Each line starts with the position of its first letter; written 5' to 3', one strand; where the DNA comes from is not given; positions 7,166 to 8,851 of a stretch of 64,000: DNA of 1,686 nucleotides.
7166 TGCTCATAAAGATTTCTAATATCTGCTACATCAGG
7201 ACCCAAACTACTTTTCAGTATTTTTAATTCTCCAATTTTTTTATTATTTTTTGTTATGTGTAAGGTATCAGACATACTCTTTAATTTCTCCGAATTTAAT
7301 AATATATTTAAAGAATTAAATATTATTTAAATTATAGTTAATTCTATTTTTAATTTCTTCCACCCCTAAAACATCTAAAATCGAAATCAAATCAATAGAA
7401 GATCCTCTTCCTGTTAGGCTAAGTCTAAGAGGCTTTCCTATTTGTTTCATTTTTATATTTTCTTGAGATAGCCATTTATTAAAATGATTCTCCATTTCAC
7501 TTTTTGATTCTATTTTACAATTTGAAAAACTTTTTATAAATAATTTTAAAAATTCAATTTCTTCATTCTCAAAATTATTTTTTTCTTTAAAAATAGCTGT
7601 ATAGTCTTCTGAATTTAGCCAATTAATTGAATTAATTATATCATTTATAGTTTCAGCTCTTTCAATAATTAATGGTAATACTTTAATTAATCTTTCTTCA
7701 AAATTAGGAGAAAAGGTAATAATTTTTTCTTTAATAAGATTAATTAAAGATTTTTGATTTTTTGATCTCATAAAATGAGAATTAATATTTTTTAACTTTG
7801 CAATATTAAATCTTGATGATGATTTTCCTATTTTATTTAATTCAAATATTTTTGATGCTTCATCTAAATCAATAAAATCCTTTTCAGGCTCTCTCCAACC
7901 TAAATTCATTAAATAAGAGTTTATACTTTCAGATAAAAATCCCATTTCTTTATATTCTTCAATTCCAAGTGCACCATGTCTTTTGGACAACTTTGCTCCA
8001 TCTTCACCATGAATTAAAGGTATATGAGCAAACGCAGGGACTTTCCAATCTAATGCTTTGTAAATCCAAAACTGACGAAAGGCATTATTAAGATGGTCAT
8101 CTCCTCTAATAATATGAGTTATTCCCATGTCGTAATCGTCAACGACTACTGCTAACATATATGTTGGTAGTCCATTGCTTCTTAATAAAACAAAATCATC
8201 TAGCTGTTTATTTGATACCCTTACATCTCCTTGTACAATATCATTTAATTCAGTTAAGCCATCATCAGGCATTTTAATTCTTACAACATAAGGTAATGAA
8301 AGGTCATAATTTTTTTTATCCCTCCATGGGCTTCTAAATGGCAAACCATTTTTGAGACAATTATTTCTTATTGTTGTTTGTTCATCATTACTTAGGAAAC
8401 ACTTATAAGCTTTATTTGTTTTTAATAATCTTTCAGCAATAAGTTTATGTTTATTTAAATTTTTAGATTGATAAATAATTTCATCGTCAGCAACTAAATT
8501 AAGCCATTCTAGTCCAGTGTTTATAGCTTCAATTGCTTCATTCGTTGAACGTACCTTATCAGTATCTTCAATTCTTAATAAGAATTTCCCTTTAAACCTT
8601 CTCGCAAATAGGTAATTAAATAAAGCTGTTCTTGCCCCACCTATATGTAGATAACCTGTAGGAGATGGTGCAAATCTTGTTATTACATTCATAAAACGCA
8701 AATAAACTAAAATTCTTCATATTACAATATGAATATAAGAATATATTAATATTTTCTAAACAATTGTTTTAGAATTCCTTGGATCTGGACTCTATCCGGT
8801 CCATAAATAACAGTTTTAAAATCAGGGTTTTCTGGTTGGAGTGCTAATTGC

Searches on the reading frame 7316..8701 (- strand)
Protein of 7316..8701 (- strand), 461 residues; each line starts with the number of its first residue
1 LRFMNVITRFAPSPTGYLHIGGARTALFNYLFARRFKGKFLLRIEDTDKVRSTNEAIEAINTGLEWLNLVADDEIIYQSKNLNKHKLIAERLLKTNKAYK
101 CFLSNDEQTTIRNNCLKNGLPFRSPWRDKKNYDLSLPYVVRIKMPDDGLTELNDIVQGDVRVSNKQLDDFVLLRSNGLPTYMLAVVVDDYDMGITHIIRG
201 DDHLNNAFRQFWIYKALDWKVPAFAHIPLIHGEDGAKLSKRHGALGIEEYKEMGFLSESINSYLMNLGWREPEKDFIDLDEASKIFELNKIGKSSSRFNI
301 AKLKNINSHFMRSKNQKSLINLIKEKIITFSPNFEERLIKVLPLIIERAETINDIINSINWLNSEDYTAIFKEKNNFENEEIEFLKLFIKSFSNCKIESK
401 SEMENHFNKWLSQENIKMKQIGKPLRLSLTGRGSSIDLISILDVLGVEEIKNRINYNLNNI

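Call 56: search_protein_families(library=ncbifam, proteins=[window:7316-8701:-], max_evalue=0.00001)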
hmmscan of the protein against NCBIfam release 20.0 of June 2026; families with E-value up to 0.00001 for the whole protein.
window:7316-8701:- (461 aa): 10 families
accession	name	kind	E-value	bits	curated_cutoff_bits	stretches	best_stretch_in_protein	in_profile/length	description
TIGR00464.1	gltX_bact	equivalog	6.6e-139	463.8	289.95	1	6-456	2-465/470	glutamate--tRNA ligase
TIGR03838.1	queuosine_YadB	equivalog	1.2e-66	224.9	276.7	1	7-261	2-253/272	tRNA glutamyl-Q(34) synthetase GluQRS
NF004314.0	PRK05710.1-3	equivalog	4e-63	213.6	256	1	5-273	6-264/297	tRNA glutamyl-Q(34) synthetase GluQRS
NF004315.1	PRK05710.1-4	equivalog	5.7e-59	199.8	250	1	8-262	1-272/274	tRNA glutamyl-Q(34) synthetase GluQRS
NF004313.0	PRK05710.1-2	equivalog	2.6e-50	171.3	380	1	5-262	4-266/299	tRNA glutamyl-Q(34) synthetase GluQRS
NF003169.0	PRK04156.1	equivalog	1.8e-45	155.7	516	1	5-250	101-351/567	glutamate--tRNA ligase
NF004312.0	PRK05710.1-1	equivalog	1.7e-43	149.1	453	1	5-247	13-246/306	tRNA glutamyl-Q(34) synthetase GluQRS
TIGR00463.1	gltX_arch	equivalog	4.4e-40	137.7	401.75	1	5-251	93-343/560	glutamate--tRNA ligase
NF011291.0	PRK14703.1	equivalog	3.7e-23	81.7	681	1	2-131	28-155/769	glutamine--tRNA ligase/YqeY domain fusion protein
TIGR00440.1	glnS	equivalog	2.2e-20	73.1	425.8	1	6-130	1-123/524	glutamine--tRNA ligase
